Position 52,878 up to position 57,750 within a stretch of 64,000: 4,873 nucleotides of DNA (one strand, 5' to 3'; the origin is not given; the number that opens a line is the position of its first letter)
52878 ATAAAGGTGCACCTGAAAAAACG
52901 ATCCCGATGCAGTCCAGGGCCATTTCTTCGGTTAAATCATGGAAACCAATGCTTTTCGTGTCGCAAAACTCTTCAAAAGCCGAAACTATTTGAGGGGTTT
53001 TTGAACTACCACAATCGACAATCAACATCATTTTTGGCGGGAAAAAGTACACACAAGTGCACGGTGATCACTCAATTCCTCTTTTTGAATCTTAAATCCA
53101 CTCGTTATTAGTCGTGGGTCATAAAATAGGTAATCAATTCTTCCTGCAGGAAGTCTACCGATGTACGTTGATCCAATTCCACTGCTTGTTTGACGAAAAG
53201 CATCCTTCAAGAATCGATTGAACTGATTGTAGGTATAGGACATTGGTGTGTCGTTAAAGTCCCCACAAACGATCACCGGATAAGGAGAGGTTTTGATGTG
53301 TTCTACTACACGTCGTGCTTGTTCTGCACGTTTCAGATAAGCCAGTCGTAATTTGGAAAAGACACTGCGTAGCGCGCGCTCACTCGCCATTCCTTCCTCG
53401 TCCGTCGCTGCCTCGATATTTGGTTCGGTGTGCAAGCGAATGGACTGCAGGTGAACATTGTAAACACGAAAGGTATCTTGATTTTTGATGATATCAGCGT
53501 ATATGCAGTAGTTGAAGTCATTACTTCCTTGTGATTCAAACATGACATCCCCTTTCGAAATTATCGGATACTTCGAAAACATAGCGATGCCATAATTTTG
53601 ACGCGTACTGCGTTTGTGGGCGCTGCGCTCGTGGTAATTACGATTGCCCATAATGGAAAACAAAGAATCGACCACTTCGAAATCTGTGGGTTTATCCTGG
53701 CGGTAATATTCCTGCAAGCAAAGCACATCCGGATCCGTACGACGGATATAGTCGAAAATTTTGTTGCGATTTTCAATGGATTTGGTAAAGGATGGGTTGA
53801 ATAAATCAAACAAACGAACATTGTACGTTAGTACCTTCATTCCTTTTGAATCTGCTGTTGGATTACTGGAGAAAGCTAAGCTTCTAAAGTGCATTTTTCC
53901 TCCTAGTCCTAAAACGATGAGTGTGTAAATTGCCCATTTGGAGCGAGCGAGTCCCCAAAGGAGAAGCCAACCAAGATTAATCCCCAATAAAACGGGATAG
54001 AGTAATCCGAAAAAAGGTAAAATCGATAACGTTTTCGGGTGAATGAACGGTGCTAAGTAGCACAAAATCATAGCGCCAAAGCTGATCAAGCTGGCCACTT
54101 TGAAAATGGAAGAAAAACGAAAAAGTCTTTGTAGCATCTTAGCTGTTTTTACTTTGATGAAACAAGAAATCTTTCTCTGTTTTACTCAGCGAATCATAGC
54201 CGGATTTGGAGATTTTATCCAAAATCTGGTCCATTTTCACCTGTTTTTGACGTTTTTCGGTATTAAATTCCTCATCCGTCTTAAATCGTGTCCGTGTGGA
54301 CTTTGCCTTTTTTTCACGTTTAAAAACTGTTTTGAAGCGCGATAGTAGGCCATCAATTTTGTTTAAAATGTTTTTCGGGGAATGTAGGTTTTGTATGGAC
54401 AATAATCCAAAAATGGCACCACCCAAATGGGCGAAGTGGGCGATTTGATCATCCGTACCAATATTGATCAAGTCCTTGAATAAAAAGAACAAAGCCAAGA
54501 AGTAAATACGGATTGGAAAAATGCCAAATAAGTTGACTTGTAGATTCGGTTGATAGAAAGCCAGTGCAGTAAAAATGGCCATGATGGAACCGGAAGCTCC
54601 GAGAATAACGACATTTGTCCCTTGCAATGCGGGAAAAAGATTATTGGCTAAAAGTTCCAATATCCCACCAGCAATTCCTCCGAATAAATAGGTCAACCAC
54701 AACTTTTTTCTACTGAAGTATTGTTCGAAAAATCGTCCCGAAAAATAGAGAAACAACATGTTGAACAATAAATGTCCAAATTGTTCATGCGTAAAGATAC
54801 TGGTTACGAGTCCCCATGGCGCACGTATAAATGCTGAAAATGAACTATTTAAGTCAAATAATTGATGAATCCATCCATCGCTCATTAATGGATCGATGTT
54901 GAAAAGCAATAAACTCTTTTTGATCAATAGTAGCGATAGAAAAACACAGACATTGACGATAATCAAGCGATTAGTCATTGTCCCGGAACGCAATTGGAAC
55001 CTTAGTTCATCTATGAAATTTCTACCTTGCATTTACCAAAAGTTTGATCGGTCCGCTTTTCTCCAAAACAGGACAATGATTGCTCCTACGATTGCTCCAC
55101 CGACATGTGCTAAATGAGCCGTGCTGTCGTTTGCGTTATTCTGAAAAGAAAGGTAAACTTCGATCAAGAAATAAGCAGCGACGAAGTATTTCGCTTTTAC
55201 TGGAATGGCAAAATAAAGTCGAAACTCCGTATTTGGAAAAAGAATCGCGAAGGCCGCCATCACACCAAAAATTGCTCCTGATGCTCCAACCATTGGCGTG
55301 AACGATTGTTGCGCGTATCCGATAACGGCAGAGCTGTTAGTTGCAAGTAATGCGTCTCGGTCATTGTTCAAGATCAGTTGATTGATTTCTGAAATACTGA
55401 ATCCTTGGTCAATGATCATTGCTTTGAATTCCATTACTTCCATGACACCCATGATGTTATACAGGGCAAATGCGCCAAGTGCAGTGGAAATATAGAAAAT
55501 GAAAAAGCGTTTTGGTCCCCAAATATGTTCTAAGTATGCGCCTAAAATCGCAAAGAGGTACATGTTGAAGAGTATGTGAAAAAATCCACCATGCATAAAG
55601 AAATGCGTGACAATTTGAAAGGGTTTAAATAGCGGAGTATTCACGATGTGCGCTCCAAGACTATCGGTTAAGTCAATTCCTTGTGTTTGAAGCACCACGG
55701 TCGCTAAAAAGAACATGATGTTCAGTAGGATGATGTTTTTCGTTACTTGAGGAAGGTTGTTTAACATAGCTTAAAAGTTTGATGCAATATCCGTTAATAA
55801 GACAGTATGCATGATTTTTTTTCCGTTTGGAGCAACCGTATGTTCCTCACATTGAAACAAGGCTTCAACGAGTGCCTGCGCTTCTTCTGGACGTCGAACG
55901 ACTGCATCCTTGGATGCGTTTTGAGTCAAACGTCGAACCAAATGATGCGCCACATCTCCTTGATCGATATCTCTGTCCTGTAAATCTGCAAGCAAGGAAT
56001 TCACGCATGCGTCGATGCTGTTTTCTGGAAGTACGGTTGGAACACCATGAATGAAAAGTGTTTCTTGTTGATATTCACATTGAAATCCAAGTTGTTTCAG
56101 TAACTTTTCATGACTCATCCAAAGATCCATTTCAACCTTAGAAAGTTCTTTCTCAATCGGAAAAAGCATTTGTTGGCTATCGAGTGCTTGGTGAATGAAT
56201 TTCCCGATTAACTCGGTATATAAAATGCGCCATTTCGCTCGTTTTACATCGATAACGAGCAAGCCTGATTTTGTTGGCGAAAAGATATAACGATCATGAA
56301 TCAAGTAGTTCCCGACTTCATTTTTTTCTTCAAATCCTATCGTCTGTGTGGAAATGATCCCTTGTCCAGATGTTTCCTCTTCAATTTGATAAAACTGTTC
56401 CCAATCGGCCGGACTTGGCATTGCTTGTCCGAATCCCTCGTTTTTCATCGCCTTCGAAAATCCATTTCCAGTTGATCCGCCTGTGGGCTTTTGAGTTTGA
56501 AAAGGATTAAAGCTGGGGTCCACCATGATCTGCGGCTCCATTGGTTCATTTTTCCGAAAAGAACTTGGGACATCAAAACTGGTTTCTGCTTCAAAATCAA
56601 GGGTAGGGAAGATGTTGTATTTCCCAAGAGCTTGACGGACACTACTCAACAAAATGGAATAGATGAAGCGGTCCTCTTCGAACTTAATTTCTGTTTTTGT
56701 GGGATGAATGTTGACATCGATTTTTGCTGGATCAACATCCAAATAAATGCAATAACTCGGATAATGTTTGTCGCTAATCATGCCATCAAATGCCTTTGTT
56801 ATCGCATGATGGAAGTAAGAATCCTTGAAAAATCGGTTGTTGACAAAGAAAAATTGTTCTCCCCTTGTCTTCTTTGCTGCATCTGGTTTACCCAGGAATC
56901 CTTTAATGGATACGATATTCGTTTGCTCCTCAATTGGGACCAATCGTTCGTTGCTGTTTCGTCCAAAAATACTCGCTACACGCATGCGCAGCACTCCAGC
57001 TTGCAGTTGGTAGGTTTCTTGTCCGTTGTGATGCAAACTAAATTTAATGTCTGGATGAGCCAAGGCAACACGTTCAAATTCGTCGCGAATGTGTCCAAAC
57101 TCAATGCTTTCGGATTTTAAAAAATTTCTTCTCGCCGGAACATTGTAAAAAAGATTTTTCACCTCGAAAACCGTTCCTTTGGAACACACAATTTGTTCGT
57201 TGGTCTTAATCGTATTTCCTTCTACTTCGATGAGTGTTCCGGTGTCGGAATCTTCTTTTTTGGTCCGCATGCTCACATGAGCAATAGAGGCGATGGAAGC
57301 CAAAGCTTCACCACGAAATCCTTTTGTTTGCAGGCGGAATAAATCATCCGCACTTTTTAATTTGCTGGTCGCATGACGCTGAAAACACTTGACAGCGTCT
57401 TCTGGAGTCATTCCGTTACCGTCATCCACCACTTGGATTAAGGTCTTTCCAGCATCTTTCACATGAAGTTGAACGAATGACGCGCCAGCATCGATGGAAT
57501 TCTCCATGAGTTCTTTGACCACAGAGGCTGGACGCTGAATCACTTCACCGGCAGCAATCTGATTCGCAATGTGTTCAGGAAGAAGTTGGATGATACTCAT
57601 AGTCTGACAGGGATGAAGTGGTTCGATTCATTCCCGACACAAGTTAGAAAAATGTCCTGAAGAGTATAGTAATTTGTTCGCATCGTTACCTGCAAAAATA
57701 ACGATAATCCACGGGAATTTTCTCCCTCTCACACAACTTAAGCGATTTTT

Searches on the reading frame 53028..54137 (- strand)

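Call 55: search_protein_families(library=pfam, proteins=[window:53028-54137:-], max_evalue=0.00001)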
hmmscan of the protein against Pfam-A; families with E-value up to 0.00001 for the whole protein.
window:53028-54137:- (369 aa): 1 family
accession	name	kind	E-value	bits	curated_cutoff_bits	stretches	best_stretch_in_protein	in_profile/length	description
PF03372.29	Exo_endo_phos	-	4e-26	92.5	24.5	1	103-358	1-225/225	Endonuclease/Exonuclease/phosphatase family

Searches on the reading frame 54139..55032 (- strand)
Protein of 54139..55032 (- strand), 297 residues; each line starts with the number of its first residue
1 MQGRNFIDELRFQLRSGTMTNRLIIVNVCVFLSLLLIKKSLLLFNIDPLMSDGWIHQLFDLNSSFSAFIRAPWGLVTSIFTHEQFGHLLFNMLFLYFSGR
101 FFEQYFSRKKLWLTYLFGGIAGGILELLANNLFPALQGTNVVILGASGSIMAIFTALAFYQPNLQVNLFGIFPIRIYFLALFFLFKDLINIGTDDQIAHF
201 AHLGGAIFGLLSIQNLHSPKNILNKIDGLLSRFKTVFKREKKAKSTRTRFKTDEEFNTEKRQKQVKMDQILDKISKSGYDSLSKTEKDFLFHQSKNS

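Call 82: search_protein_families(library=pfam, proteins=[window:54139-55032:-], max_evalue=0.00001)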
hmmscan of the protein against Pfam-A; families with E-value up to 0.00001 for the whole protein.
window:54139-55032:- (297 aa): 2 families
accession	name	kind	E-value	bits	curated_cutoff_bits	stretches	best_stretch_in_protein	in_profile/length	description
PF01694.28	Rhomboid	-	1e-25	91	22.6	1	72-212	4-136/143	Rhomboid domain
PF20216.3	DUF6576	-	7.2e-12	45.7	27.3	1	253-295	4-46/47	Family of unknown function (DUF6576)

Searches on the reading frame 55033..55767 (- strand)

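Call 82: search_protein_families(library=pfam, proteins=[window:55033-55767:-], max_evalue=0.00001)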
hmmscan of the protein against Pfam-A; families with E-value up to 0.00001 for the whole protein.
window:55033-55767:- (244 aa): 2 families
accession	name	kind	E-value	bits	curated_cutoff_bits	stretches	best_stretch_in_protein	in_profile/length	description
PF01694.28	Rhomboid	-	2.6e-23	83.2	22.6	2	149-236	58-141/143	Rhomboid domain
PF08551.15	DUF1751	-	8.8e-06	26.7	22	1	47-100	6-59/99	Eukaryotic integral membrane protein (DUF1751)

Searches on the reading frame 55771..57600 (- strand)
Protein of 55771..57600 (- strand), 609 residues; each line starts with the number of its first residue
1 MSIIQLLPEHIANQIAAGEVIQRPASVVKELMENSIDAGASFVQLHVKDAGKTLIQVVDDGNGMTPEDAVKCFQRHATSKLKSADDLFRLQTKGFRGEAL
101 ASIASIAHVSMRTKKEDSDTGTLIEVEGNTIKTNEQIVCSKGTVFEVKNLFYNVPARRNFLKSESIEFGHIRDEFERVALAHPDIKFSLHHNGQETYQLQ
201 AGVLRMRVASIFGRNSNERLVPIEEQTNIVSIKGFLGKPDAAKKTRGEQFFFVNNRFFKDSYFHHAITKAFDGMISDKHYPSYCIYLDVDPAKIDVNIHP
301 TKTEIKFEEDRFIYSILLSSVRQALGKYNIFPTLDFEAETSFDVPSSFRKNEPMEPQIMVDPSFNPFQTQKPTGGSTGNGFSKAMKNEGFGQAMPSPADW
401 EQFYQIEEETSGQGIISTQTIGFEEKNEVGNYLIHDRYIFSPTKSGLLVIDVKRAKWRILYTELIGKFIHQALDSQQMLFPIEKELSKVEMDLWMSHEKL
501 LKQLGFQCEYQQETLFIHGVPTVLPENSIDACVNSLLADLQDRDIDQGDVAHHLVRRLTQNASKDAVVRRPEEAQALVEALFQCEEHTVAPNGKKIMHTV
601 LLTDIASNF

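Call 82: search_protein_families(library=pfam, proteins=[window:55771-57600:-], max_evalue=0.00001)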
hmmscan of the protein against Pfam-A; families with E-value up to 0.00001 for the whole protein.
window:55771-57600:- (609 aa): 4 families
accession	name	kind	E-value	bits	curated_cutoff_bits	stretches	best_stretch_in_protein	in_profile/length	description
PF01119.25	DNA_mis_repair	-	8.1e-35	119.5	26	1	209-325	2-118/119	DNA mismatch repair protein, C-terminal domain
PF08676.16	MutL_C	-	1.7e-22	80.1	25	1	434-562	4-134/142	MutL C terminal dimerisation domain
PF13589.12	HATPase_c_3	-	2.4e-14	53.9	25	1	25-143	4-120/137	Histidine kinase-, DNA gyrase B-, and HSP90-like ATPase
PF02518.31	HATPase_c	-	4.1e-07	30.9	26.4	1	22-82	4-64/111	Histidine kinase-, DNA gyrase B-, and HSP90-like ATPase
